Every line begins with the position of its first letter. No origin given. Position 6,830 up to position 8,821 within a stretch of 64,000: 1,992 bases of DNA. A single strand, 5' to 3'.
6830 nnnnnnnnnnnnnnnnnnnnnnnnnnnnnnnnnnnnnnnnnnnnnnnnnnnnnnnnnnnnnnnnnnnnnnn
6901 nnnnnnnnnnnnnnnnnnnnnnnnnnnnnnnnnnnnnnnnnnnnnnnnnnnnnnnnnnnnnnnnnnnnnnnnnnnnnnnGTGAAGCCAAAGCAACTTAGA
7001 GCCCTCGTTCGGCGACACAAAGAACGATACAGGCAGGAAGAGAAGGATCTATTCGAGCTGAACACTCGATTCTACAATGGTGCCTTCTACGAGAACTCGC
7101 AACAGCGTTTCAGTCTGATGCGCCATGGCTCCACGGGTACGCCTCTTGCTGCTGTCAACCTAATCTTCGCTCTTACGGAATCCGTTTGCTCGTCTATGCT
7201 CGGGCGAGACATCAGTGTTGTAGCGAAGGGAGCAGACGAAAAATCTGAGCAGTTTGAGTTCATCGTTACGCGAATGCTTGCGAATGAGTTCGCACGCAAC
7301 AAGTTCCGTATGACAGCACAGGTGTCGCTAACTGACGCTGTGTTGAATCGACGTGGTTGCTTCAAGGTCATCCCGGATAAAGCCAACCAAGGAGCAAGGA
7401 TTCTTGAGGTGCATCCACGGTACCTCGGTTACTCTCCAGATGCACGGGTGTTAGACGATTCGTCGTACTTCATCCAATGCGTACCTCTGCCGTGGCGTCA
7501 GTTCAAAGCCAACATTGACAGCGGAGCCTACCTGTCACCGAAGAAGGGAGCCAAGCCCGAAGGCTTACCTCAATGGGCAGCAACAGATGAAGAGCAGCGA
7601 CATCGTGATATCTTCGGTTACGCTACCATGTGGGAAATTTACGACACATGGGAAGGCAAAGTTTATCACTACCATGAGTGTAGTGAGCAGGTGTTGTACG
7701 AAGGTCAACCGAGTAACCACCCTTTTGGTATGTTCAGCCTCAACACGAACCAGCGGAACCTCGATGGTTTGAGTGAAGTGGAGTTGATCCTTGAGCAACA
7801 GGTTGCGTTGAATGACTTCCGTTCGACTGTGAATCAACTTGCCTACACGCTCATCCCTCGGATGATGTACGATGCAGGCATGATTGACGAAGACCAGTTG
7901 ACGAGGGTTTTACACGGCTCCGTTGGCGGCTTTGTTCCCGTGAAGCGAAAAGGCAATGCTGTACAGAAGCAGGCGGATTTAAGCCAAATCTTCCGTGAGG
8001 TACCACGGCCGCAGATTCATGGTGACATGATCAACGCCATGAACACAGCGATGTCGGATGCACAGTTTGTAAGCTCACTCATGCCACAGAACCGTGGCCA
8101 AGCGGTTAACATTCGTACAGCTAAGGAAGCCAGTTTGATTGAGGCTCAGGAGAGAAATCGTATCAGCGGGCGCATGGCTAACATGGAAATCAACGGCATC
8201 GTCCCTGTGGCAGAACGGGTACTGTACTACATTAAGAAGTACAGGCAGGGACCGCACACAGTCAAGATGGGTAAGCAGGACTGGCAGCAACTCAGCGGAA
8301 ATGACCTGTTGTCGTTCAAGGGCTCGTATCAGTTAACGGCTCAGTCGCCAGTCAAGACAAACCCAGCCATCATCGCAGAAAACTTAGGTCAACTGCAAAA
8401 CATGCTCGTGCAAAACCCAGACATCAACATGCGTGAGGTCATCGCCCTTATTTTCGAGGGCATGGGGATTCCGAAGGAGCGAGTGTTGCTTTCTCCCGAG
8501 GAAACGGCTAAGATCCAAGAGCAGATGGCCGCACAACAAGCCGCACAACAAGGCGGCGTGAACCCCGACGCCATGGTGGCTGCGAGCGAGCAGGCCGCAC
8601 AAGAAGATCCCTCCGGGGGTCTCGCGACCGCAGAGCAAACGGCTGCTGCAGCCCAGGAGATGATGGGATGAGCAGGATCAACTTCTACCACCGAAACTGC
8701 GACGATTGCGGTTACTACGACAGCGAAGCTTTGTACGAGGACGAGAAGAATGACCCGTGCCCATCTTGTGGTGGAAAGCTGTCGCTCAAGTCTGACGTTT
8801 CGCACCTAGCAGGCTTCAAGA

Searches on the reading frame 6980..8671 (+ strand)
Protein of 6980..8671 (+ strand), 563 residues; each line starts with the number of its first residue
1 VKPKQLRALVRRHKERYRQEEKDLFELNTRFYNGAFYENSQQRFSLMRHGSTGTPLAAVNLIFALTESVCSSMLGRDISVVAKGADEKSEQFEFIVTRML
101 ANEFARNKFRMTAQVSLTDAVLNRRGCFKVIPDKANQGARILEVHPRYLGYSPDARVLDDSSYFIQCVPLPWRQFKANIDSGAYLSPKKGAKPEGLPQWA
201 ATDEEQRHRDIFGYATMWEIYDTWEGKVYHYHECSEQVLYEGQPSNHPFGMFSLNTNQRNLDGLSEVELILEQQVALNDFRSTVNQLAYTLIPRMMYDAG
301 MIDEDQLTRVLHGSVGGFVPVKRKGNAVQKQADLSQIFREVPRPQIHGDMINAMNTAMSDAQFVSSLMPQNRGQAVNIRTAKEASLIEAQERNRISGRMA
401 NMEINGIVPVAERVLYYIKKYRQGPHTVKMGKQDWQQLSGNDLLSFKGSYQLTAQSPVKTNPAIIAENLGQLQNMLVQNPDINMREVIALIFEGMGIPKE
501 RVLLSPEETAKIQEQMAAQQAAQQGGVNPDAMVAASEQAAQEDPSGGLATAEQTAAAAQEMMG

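Call 12: search_protein_families(library=phrogs, proteins=[window:6980-8671:+], max_evalue=0.001)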
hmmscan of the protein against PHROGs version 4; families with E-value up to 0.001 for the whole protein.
window:6980-8671:+ (563 aa): 3 families
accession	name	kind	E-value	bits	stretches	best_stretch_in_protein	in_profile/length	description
phrog_332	-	connector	1.3e-16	61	1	87-549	101-548/560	head-tail adaptor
phrog_156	-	head and packaging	3.2e-10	40.1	1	244-560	291-608/681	portal protein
phrog_449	-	connector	2.9e-06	27.1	1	467-541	438-513/520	head-tail adaptor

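Call 13: search_protein_families(library=pfam, proteins=[window:6980-8671:+], max_evalue=0.001)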
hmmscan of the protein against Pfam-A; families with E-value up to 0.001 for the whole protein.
window:6980-8671:+ (563 aa): 1 family
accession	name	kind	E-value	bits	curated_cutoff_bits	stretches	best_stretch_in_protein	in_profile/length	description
PF23899.1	SU10_portal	-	3.7e-06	26.1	30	1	244-523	309-570/593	Phage SU10 portal protein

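Call 14: find_related_loci(query=window:6980-8671:+, collection=viral_contigs, flank=10000)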
Query window:6980-8671:+ (563 aa) in viral_contigs; peptide patterns used: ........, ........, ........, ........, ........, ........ (x = any residue, [..] = any of these).
107 stretches matched a pattern, but none encodes a relative of the query by tblastn (E <= 1e-3).

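Call 17: search_dna_similar(query=window:6980-8671:+, collection=phages, mode=protein, max_rows=15)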
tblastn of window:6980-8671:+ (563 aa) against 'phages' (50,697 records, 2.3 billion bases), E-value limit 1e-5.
No match.

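Call 31: find_homologous_proteins(query=window:6980-8671:+, max_evalue=0.00001)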
Query window:6980-8671:+ (563 aa): 5 proteins with E <= 0.00001 among 7407 candidates.
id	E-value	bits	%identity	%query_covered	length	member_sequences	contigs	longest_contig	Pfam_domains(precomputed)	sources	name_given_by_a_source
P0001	0.0e+0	1270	100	100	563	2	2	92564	PF23899.2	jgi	jgi:hypothetical protein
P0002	3.1e-260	882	69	100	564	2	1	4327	-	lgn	-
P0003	2.6e-146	507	43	93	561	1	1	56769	PF23899.2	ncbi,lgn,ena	-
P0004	3.6e-106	374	37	99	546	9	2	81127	PF23899.2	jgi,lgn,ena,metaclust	metaclust:\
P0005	1.0e-103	366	36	100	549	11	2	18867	PF23899.2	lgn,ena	-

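Call 32: find_encoding_contigs(protein=P0003, flank=10000, max_places=4)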
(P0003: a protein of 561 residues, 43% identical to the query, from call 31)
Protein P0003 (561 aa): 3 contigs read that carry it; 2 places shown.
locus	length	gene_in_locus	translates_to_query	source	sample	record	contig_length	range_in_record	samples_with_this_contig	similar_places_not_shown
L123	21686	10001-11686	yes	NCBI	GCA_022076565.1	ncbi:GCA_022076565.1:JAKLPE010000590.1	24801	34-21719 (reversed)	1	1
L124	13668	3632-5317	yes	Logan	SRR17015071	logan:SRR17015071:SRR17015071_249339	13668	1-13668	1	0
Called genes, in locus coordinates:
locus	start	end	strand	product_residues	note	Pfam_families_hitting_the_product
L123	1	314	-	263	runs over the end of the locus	-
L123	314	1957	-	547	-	-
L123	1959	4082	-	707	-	-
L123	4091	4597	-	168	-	-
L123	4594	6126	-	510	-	-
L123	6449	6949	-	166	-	-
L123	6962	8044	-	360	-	-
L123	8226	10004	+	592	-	-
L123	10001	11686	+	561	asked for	PF23899:SU10_portal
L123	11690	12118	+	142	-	-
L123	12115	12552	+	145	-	-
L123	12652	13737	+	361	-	-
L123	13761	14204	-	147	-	-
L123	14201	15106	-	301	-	-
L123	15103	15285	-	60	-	-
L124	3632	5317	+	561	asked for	PF23899:SU10_portal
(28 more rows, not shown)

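Call 33: find_encoding_contigs(protein=P0004, flank=10000, max_places=4)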
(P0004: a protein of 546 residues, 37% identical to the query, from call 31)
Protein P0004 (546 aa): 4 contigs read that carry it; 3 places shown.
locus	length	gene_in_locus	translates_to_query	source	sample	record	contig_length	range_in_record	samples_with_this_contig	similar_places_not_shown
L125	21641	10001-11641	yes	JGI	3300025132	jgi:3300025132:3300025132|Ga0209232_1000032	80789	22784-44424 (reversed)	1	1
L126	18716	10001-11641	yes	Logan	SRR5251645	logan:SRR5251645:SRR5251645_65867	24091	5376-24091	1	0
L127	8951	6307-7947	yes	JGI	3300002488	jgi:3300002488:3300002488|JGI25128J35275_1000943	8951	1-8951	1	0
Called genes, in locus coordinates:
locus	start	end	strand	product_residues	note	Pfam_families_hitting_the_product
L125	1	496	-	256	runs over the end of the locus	-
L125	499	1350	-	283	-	-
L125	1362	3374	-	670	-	-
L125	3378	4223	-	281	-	-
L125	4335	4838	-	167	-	-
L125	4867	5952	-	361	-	-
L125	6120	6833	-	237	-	-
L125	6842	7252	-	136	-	PF19197:DUF5872 (weak)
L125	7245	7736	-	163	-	-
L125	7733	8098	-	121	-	-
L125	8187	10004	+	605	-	-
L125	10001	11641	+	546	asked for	PF23899:SU10_portal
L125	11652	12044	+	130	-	-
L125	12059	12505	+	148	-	-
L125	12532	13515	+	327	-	-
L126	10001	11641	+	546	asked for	PF23899:SU10_portal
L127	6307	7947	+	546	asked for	PF23899:SU10_portal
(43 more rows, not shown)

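Call 34: find_encoding_contigs(protein=P0002, flank=10000, max_places=4)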
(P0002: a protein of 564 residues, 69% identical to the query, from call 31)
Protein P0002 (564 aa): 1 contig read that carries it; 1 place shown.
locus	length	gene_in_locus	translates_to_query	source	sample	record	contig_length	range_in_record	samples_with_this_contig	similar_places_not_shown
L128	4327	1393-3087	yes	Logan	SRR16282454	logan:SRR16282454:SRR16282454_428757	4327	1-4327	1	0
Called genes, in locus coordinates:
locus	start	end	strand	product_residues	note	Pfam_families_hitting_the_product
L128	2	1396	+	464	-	?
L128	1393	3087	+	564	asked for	-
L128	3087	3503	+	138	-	-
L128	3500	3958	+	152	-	-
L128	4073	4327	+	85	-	?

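Call 62: find_related_loci(query=A3, collection=metagenome_contigs, flank=10000)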
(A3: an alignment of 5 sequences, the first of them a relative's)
Query A3 (563 aa) in metagenome_contigs; peptide patterns used: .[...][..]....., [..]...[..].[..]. (x = any residue, [..] = any of these).
177 stretches matched a pattern; 6 encode a relative of the query (tblastn E <= 1e-3); 6 distinct loci.
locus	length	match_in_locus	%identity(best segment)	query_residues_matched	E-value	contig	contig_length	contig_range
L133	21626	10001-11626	37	5-560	9e-115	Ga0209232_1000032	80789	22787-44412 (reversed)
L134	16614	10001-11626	36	5-560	1e-114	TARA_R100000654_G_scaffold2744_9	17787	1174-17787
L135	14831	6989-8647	37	5-545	4e-110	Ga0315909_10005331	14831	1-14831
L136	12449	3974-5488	33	5-508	2e-81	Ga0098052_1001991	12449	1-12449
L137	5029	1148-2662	33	5-508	1e-81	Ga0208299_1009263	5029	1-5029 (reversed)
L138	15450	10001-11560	30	5-526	2e-74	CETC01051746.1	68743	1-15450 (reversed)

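Call 63: find_related_loci(query=A3, collection=genome_contigs, flank=10000)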
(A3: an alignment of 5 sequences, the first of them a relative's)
Query A3 (563 aa) in genome_contigs; peptide patterns used: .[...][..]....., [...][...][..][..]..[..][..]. (x = any residue, [..] = any of these).
18 stretches matched a pattern, but none encodes a relative of the query by tblastn (E <= 1e-3).

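Call 64: find_related_loci(query=A3, collection=viral_contigs, flank=10000)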
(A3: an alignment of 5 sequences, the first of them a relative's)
Query A3 (563 aa) in viral_contigs; peptide patterns used: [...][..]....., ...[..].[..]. (x = any residue, [..] = any of these).
140 stretches matched a pattern; 8 encode a relative of the query (tblastn E <= 1e-3); 8 distinct loci.
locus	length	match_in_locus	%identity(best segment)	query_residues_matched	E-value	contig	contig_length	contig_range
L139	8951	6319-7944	37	5-560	7e-115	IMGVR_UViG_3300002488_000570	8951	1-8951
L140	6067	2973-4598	36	5-560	9e-115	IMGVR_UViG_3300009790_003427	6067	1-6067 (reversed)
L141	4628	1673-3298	36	5-560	7e-115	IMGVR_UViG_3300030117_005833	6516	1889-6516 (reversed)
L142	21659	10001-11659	37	5-545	3e-110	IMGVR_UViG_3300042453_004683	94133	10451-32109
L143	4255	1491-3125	35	1-561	4e-108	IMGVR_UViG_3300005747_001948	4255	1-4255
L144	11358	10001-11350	37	5-448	4e-91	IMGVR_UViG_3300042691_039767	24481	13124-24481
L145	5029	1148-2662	33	5-508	1e-81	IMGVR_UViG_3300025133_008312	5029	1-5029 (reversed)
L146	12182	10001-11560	30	5-526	2e-74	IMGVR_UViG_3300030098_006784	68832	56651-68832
